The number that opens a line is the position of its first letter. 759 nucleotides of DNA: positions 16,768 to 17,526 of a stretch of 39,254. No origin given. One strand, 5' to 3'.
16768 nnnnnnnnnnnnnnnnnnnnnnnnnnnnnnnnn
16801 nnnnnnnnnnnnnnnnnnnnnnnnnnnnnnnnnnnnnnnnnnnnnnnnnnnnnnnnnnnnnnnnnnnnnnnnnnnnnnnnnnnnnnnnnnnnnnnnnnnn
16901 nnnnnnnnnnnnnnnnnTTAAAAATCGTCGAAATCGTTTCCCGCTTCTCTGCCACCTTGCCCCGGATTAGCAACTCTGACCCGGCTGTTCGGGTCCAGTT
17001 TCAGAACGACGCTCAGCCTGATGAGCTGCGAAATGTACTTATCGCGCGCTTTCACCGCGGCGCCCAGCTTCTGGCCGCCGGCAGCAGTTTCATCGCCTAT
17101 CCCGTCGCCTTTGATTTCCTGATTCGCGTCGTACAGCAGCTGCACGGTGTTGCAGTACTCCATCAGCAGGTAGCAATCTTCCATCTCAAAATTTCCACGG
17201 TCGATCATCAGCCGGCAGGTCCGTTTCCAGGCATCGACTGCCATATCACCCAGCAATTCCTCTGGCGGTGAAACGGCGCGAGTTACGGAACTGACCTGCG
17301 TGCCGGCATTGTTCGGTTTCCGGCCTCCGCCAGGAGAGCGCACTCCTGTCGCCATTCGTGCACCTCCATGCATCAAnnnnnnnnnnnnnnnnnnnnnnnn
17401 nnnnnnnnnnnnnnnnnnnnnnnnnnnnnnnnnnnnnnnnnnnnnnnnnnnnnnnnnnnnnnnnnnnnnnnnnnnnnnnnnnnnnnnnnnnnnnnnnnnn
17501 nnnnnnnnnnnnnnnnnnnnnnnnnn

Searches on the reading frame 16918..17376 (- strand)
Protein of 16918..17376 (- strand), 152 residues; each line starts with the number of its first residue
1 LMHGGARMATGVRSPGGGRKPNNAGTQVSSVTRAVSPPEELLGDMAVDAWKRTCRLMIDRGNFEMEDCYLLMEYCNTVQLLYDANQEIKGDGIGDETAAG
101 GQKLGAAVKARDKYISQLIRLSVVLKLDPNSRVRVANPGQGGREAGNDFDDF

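Call 3: search_protein_families(library=pfam, proteins=[window:16918-17376:-], max_evalue=0.1)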
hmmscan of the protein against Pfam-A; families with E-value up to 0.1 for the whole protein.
window:16918-17376:- (152 aa): 1 family
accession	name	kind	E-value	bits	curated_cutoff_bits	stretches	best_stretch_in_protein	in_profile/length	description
PF05119.17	Terminase_4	-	7.2e-13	49.2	24.7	1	48-140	3-96/98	Phage terminase, small subunit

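Call 112: search_dna_similar(query=window:16918-17355:-, collection=plasmids, mode=protein, max_evalue=1e-20, max_rows=8, rows=spread)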
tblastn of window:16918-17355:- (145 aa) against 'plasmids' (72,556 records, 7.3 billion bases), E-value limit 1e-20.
Records with a match: 187; places in all: 197; records where one place covers at least 80% of the query: 187.
Best place of each record, by identity: 80-90% 2; 60-80% 177; <60% 8.
By first word of the organism name: Klebsiella 177; Salmonella 6; Citrobacter 2; Enterobacter 1; Marinobacter 1.
By predicted mobility (MOB-suite, as given by PLSDB): non-mobilizable 183; mobilizable 2; conjugative 2.
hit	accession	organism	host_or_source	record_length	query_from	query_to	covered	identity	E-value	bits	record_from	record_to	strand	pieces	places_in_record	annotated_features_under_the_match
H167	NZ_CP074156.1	Enterobacter asburiae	lake water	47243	1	145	100%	81.4%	1e-73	244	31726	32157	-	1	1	P27 family phage terminase small subunit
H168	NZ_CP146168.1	Klebsiella pneumoniae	-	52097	1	145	100%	77.2%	4e-72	240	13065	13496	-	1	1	P27 family phage terminase small subunit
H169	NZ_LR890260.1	Klebsiella pneumoniae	Homo sapiens,wound swab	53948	1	145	100%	77.2%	4e-72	240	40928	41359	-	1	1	P27 family phage terminase small subunit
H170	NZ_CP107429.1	Klebsiella pneumoniae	Homo sapiens,sputum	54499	1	145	100%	77.2%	4e-72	240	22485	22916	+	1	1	P27 family phage terminase small subunit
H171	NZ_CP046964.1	Klebsiella pneumoniae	Homo sapiens,Culture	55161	1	145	100%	77.2%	4e-72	240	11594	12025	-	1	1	P27 family phage terminase small subunit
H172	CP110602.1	Klebsiella pneumoniae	Homo sapiens,wound swab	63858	1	145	100%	77.2%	4e-72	240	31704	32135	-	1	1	P27 family phage terminase small subunit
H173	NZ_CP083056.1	Klebsiella pneumoniae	Homo sapiens,rectal swab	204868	1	145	100%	77.2%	4e-72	240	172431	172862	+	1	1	P27 family phage terminase small subunit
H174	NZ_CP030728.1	Klebsiella pneumoniae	Homo sapiens,feces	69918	13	145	92%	40.6%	6e-25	105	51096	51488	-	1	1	phage terminase small subunit P27 family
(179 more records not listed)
